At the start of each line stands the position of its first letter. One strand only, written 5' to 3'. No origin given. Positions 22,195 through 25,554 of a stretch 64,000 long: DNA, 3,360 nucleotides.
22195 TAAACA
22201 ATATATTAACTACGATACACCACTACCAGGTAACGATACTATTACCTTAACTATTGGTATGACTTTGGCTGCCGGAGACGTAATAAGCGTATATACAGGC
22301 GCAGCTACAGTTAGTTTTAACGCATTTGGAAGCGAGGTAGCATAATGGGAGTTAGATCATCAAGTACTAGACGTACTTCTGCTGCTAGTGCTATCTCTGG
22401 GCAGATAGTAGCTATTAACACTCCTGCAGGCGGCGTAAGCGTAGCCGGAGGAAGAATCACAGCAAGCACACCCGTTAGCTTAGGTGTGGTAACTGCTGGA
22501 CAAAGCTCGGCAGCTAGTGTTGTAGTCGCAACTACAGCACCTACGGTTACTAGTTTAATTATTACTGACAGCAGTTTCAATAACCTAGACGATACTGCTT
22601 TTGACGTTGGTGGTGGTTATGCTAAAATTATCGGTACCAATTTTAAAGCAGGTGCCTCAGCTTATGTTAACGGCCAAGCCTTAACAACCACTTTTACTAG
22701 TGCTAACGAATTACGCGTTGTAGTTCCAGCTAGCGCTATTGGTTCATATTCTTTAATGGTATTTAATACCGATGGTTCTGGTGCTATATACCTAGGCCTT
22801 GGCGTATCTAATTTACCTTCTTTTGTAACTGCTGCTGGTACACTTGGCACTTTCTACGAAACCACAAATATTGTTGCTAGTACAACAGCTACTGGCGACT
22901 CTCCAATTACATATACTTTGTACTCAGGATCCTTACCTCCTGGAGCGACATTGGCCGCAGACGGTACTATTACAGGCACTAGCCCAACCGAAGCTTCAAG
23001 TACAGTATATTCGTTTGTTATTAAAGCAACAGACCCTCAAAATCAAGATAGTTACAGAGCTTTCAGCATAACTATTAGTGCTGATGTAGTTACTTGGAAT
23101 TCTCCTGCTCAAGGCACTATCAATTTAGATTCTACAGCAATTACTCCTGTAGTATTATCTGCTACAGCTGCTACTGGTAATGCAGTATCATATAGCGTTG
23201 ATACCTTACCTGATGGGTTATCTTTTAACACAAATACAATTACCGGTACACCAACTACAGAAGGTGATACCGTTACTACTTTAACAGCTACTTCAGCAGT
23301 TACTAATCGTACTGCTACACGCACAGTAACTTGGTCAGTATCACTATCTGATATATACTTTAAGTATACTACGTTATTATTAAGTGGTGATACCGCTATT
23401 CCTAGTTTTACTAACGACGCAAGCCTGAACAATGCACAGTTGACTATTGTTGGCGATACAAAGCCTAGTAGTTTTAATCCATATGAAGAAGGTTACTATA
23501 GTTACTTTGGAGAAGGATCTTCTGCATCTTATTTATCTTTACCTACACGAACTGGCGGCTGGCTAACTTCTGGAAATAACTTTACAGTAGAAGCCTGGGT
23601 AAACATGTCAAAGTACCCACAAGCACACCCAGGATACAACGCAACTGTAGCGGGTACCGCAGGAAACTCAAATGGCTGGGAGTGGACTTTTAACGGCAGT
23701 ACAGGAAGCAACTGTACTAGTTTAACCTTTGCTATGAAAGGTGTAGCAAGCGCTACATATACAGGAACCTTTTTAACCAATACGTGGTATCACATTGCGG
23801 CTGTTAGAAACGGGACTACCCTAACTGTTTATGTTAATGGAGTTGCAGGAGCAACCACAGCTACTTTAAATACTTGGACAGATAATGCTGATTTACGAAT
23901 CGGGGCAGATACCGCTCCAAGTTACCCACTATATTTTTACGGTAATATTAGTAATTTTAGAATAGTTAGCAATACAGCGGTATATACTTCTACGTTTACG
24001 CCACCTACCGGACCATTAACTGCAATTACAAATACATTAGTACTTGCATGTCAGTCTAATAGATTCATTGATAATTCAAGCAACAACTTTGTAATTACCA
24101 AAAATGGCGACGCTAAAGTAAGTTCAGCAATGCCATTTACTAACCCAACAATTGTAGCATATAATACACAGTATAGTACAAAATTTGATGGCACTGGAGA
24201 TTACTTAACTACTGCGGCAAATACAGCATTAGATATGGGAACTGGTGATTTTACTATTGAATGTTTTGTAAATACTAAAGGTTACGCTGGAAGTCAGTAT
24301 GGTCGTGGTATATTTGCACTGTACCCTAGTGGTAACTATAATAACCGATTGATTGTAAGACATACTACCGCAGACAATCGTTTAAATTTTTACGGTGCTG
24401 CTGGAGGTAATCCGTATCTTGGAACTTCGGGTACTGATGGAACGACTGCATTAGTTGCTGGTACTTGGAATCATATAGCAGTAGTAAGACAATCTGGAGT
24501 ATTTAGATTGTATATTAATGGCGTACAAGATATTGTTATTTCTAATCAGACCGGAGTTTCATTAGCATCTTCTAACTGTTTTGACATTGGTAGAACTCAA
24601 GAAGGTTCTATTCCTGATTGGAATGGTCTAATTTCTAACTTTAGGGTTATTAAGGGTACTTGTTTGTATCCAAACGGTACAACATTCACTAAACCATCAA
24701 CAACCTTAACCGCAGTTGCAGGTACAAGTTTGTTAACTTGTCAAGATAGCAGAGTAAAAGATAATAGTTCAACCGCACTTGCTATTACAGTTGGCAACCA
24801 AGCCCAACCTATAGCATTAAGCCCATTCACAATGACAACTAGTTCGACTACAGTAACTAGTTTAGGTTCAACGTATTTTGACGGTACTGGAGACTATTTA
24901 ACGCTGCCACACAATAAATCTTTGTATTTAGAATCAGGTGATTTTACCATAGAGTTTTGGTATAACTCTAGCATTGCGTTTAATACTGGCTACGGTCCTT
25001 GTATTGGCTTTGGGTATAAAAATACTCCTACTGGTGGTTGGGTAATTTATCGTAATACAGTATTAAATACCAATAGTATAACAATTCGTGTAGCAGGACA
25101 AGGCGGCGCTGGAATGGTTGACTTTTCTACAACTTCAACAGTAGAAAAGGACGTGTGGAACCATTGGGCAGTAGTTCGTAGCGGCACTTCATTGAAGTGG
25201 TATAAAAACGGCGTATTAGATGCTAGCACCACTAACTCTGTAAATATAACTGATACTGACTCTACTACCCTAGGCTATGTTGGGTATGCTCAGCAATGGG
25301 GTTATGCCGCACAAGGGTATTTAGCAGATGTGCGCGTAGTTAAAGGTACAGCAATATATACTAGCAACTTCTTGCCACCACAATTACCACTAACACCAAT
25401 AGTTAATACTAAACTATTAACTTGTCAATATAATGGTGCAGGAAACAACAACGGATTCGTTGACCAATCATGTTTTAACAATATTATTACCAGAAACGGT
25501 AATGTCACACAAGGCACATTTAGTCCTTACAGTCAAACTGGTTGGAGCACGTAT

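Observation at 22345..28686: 2113-aa tail protein built from at least eight tandem LamG/ConA-like lectin domains after IPT/Ig-like domains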

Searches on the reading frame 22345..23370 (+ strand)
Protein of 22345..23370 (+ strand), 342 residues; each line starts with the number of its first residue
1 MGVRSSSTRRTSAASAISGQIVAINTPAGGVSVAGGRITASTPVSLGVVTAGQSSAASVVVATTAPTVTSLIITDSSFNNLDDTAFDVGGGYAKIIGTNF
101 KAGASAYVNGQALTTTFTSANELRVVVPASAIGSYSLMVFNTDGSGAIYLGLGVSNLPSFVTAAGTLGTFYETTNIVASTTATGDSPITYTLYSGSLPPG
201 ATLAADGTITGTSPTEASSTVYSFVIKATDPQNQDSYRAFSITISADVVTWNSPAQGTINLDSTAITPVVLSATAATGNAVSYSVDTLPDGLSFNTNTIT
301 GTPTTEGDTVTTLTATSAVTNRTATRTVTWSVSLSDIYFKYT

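Call 32: search_solved_structures(query=window:22345-23370:+, max_evalue=1)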
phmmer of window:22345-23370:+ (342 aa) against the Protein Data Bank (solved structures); distinct sequences matched with E-value up to 1: 2.
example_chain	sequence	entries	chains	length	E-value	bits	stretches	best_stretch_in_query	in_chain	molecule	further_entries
4m03_A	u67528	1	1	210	1.7e-05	27.8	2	264-326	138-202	Serine-rich adhesin for platelets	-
4m00_A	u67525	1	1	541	0.051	16.4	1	264-326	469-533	Serine-rich adhesin for platelets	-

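Call 63: find_homologous_proteins(query=window:22345-23367:+, max_evalue=0.00001)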
Query window:22345-23367:+ (341 aa): 44 proteins with E <= 0.00001 among 8000 candidates.
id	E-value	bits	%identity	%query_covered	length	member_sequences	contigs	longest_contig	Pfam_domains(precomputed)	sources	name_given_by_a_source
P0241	3.8e-97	344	53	100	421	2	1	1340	PF01833.31,PF05345.19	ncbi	-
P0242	5.7e-81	290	52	82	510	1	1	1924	PF13385.14,PF05345.19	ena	-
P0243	2.6e-79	285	56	81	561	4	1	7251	PF05345.19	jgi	jgi:hypothetical protein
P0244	4.6e-79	284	56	79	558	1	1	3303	PF01833.31,PF05345.19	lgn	-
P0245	9.7e-78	280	57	72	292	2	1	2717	PF01833.31,PF05345.19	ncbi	-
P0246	3.2e-66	242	51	78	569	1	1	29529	PF21722.5,PF05345.19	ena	-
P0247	8.8e-50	188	45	82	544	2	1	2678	PF05345.19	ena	-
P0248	1.8e-28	118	47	48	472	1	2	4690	PF21722.5,PF01833.31,PF05345.19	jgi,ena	jgi:hypothetical protein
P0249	6.7e-24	103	38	49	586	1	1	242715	PF07495.20,PF26182.1,PF22352.3,PF13573.13,PF24547.2,PF22091.3,PF24908.1,PF05345.19,PF19077.7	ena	-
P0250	1.4e-20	92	39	41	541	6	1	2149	PF05345.19,PF08239.18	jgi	jgi:hypothetical protein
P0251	2.1e-20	92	41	55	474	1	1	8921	PF21722.5,PF01833.31,PF05345.19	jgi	-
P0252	3.2e-15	75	34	44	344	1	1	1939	PF05345.19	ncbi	ncbi:MAG: Ig domain-containing protein, partial [Alphaproteobacteria bacterium]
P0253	5.1e-15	74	38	50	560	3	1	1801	PF07495.20,PF15418.13,PF22352.3,PF13573.13,PF17963.8,PF00028.24,PF16403.12,PF24908.1,PF05345.19,PF19077.7,PF20164.5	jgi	jgi:Zn finger protein HypA/HybF involved in hydrogenase expression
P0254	2.0e-14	72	37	43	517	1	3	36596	PF24908.1,PF05345.19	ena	-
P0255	2.7e-14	72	37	51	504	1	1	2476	PF07495.20,PF26182.1,PF22352.3,PF17963.8,PF24908.1,PF05345.19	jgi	jgi:hypothetical protein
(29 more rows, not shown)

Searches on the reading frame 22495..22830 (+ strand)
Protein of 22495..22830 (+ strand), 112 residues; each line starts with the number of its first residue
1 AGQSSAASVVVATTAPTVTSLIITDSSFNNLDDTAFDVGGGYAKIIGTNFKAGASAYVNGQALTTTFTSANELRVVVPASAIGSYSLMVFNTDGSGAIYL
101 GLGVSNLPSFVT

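Call 31: search_protein_families(library=pfam, proteins=[window:22495-22830:+], max_evalue=10)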
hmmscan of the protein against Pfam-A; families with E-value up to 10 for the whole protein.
window:22495-22830:+ (112 aa): 3 families
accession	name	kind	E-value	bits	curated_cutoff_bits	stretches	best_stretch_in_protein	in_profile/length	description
PF01833.30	TIG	-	3.9e-07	30.4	20.9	1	39-93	15-72/84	IPT/TIG domain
PF25484.1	DUF7907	-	0.046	14.7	27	1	22-70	14-62/156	Domain of unknown function (DUF7907)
PF19492.4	DUF6027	-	0.18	12.5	25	1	48-101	32-82/134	Family of unknown function (DUF6027)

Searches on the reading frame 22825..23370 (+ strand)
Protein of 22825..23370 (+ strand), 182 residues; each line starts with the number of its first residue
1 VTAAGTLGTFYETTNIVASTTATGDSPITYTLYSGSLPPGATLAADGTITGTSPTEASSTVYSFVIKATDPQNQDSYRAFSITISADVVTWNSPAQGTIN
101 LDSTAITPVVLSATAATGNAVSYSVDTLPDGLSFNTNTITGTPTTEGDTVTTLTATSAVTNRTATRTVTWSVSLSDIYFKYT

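Call 31: search_protein_families(library=pfam, proteins=[window:22825-23370:+], max_evalue=10)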
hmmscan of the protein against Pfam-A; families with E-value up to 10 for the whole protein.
window:22825-23370:+ (182 aa): 3 families
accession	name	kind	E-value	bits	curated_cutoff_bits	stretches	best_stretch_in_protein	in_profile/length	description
PF05345.18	He_PIG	-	1.1e-16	61.5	24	2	8-85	19-96/96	Putative Ig domain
PF23682.1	ORF28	-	0.13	12.8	27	0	82-148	17-83/97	ORF28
PF22633.2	F5_F8_type_C_2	-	0.19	12.8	27.8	1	57-103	28-73/91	NedA-like, galactose-binding domain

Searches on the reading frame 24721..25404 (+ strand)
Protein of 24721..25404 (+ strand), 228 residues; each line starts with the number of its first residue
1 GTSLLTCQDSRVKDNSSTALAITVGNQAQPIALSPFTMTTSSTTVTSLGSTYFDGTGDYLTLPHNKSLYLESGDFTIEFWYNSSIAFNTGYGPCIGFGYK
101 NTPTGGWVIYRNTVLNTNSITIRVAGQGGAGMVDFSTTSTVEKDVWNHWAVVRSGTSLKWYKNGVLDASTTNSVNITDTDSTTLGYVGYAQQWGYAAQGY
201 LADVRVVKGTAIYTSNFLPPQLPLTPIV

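Call 23: search_solved_structures(query=A1, max_evalue=1, show_alignments=2)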
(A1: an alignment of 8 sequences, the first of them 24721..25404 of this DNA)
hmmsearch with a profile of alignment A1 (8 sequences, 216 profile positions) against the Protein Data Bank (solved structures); distinct sequences matched with E-value up to 1: 41.
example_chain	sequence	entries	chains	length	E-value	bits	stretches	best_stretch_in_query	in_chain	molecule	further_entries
4qvs_A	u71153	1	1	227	1.6e-14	57.3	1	36-195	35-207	S-layer domain-containing protein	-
5hon_A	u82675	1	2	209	1.7e-10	44.2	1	66-206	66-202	Extracellular arabinanase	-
5ho0_A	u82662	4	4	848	2.2e-09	40.6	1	66-206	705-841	Extracellular arabinanase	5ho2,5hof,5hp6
8sl1_A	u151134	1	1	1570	3.6e-07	33.3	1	46-192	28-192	Pappalysin-2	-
3n7l_A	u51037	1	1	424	1e-06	31.8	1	3-161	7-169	Neurotoxin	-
4fvv_A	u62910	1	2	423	1e-06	31.8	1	3-161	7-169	Neurotoxin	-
3n7m_A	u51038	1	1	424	1.1e-06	31.8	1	3-161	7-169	Neurotoxin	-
4isq_A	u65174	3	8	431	1.4e-06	31.4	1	3-161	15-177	Neurotoxin | Botulinum neurotoxin D/C protein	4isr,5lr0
3azv_A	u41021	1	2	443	1.4e-06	31.4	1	3-161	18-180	D/C mosaic neurotoxin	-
3azw_A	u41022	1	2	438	1.4e-06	31.4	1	3-161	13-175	D/C mosaic neurotoxin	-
3flp_A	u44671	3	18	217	1.8e-06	31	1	86-197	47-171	SAP-like pentraxin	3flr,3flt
4dqa_A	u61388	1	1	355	1.2e-05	28.4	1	70-194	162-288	uncharacterized protein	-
8a7d_C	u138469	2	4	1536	2.5e-05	27.3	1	45-194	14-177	Pappalysin-1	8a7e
7y5n_C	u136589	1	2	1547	2.5e-05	27.3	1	45-194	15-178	Pappalysin-1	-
8hgg_C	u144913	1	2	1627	2.6e-05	27.2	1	44-194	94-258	Pappalysin-1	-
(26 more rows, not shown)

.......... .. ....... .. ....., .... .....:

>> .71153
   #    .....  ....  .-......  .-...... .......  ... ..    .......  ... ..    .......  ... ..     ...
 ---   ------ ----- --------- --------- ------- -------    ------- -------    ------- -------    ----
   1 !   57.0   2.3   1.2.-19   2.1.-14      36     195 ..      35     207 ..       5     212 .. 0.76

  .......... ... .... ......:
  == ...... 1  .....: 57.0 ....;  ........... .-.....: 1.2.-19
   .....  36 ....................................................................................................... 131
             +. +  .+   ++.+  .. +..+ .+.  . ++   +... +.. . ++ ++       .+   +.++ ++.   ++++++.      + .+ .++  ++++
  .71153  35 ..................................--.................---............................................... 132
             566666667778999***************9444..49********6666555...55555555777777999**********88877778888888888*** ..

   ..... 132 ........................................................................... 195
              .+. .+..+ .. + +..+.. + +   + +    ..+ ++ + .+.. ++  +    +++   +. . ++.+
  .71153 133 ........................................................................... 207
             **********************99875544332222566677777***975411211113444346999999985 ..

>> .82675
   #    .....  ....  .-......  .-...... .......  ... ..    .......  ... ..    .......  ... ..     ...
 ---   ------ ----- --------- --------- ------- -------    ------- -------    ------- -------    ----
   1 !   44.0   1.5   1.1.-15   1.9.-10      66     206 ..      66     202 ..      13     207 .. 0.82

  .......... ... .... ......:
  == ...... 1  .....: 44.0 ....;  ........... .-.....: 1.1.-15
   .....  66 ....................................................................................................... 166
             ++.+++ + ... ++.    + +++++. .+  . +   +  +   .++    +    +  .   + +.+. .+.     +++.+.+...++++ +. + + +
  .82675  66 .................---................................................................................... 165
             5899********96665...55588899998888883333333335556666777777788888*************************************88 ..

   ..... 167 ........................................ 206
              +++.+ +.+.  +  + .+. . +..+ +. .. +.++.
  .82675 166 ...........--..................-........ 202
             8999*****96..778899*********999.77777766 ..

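Call 48: predict_structure(alignment_id=A3)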
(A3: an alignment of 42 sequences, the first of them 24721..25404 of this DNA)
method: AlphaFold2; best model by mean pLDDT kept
length: 228 residues; sequences in the alignment: 42
mean_pLDDT: 89.2   pTM: 0.89
mean pLDDT of the five models: 89.2, 83.5, 81.4, 78.7, 76.4
residues with pLDDT >= 90: 153; 70-90: 59; 50-70: 15; < 50: 1
segments of 3 or more residues with pLDDT < 50: none
pLDDT, mean of each block of 10 residues (from residue 1): 90 92 93 72 66 92 93 97 87 72 82 86 91 94 95 98 98 92 90 88 96 97 92
secondary structure, 60 per line:
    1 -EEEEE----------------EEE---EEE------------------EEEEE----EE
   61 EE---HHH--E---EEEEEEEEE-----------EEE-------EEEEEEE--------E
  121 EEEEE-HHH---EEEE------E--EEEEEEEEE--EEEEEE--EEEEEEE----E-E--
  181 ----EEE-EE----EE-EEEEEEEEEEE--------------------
elements in order: E2-6 E23-25 E29-31 E50-54 E59-62 E75-83 E95-97 E105-111 E120-125 E133-136 E146-154 E157-162 E165-171 E185-187 E198-208

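Call 51: fold_search(model_id=the predicted structure, library=pdb)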
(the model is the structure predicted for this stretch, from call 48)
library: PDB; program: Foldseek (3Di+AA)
matches with E <= 10: 1406; with E <= 0.001: 346
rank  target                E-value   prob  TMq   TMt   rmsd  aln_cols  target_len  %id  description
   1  6hox                  2.1e-08  1.00  0.64  0.37   4.8       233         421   14  Crystal structure of the binding domain of Paraclostridial Mosquitocidal Protein 1 (released 2019-07-10)
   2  9b6m_B                3.5e-08  1.00  0.62  0.19   4.8       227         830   13  Cryo-EM structure and molecular assembly of the BoNT-like toxin PG1 complex from Paeniclostridium ghonii (released 2025-03-26)
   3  3n7j                  5.2e-08  1.00  0.61  0.37   5.2       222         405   13  Crystal structure of botulinum neurotoxin serotype D binding domain (released 2010-09-08)
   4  7ce2_A                9.1e-08  1.00  0.65  0.36   3.7       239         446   12  The Crystal structure of TeNT Hc complexed with neutralizing antibody (released 2021-04-07)
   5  9qc7_B                9.5e-08  1.00  0.67  0.15   3.3       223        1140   12  BoNT-NTNH complex from Clostridium botulinum Serotype B1 (released 2025-09-10)
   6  5hon_A                1.0e-07  1.00  0.64  0.70   3.9       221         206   16  Structure of Domain 4 of AbnA, a GH43 extracellular arabinanase from Geobacillus stearothermophilus, in complex with a (released 2017-02-01)
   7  3r4u_A                1.2e-07  1.00  0.63  0.36   4.0       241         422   12  Cell entry of botulinum neurotoxin type C is dependent upon interaction with two ganglioside molecules (released 2011-06-08)
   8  3r4s_A                1.2e-07  1.00  0.60  0.34   4.1       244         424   13  Cell entry of botulinum neurotoxin type C is dependent upon interaction with two ganglioside molecules (released 2011-06-08)
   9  3v0a_B                1.4e-07  1.00  0.66  0.15   3.5       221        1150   14  2.7 angstrom crystal structure of BoNT/Ai in complex with NTNHA (released 2012-03-14)
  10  3rmy_B                1.4e-07  1.00  0.62  0.38   4.4       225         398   12  Crystal structure of HCR/D W1238A mutant (released 2011-06-01)
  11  3n7m                  1.6e-07  1.00  0.61  0.35   4.1       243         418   14  Crystal structure of W1252A mutant of HCR D/C VPI 5995 (released 2010-09-08)
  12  9qc8_B                1.7e-07  1.00  0.65  0.14   3.4       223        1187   12  BoNT-NTNH-HA70 complex from Clostridium botulinum Serotype B1 (released 2025-09-10)
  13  2np0_A                1.8e-07  1.00  0.60  0.13   5.4       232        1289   15  Crystal structure of the Botulinum neurotoxin type B complexed with synaptotagamin-II ectodomain (released 2006-12-26)
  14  9fyq_C                1.9e-07  1.00  0.68  0.38   3.8       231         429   12  Cryo-EM structure of native SV2A in complex with TeNT-Hc, gangliosides and Pro-Macrobody 5 (released 2025-05-21)
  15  3vuo                  2.1e-07  1.00  0.66  0.15   3.6       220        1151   15  Crystal structure of nontoxic nonhemagglutinin subcomponent (NTNHA) from clostridium botulinum serotype D strain 4947 (released 2012-09-19)
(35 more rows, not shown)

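Call 64: fold_search(model_id=the predicted structure, library=viral)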
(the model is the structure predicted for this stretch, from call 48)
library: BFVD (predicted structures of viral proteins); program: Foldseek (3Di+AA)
matches with E <= 10: 1174; with E <= 0.001: 508
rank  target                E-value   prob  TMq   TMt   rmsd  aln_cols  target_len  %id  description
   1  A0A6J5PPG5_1          6.3e-15  1.00  0.77  0.23   2.9       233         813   29  Concanavalin A-like lectin/glucanases superfamily [uncultured Caudovirales phage]
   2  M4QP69                9.0e-15  1.00  0.76  0.37   3.3       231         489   28  LamG-like jellyroll fold domain-containing protein [Synechococcus phage S-SKS1]
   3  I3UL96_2              5.5e-14  1.00  0.73  0.12   3.4       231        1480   20  (no name in the UniProt tables at hand)
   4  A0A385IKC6            5.5e-14  1.00  0.70  0.34   5.9       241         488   24  (no name in the UniProt tables at hand)
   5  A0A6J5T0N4            1.2e-13  1.00  0.72  0.12   1.6       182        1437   36  Concanavalin A-like lectin/glucanases superfamily [uncultured Caudovirales phage]
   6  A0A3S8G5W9            1.3e-13  1.00  0.74  0.16   3.3       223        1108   21  Tail protein [Pseudomonas phage vB_PaeS_SCUT-S3]
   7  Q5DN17                1.4e-13  1.00  0.77  0.22   3.3       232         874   24  Gp88 [Alphaproteobacteria phage PhiJL001]
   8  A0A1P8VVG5            1.5e-13  1.00  0.76  0.25   3.2       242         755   24  (no name in the UniProt tables at hand)
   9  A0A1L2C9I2            2.6e-13  1.00  0.76  0.37   3.2       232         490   19  LamG-like jellyroll fold domain-containing protein [Pseudomonas phage ZC08]
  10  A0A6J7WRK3            5.8e-13  1.00  0.70  0.13  11.3       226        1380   33  Concanavalin A-like lectin/glucanases superfamily [uncultured Caudovirales phage]
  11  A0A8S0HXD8            7.9e-13  1.00  0.71  0.28   2.6       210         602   25  (no name in the UniProt tables at hand)
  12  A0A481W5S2            1.2e-12  1.00  0.75  0.74   3.3       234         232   22  Uncharacterized protein [Pseudomonas phage Psa21]
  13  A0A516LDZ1            1.5e-12  1.00  0.75  0.16   2.9       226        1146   24  (no name in the UniProt tables at hand)
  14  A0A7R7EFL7            2.8e-12  1.00  0.74  0.71   3.5       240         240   23  (no name in the UniProt tables at hand)
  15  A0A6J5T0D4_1          2.9e-12  1.00  0.63  0.13  12.0       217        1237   28  Concanavalin A-like lectin/glucanases superfamily [uncultured Caudovirales phage]
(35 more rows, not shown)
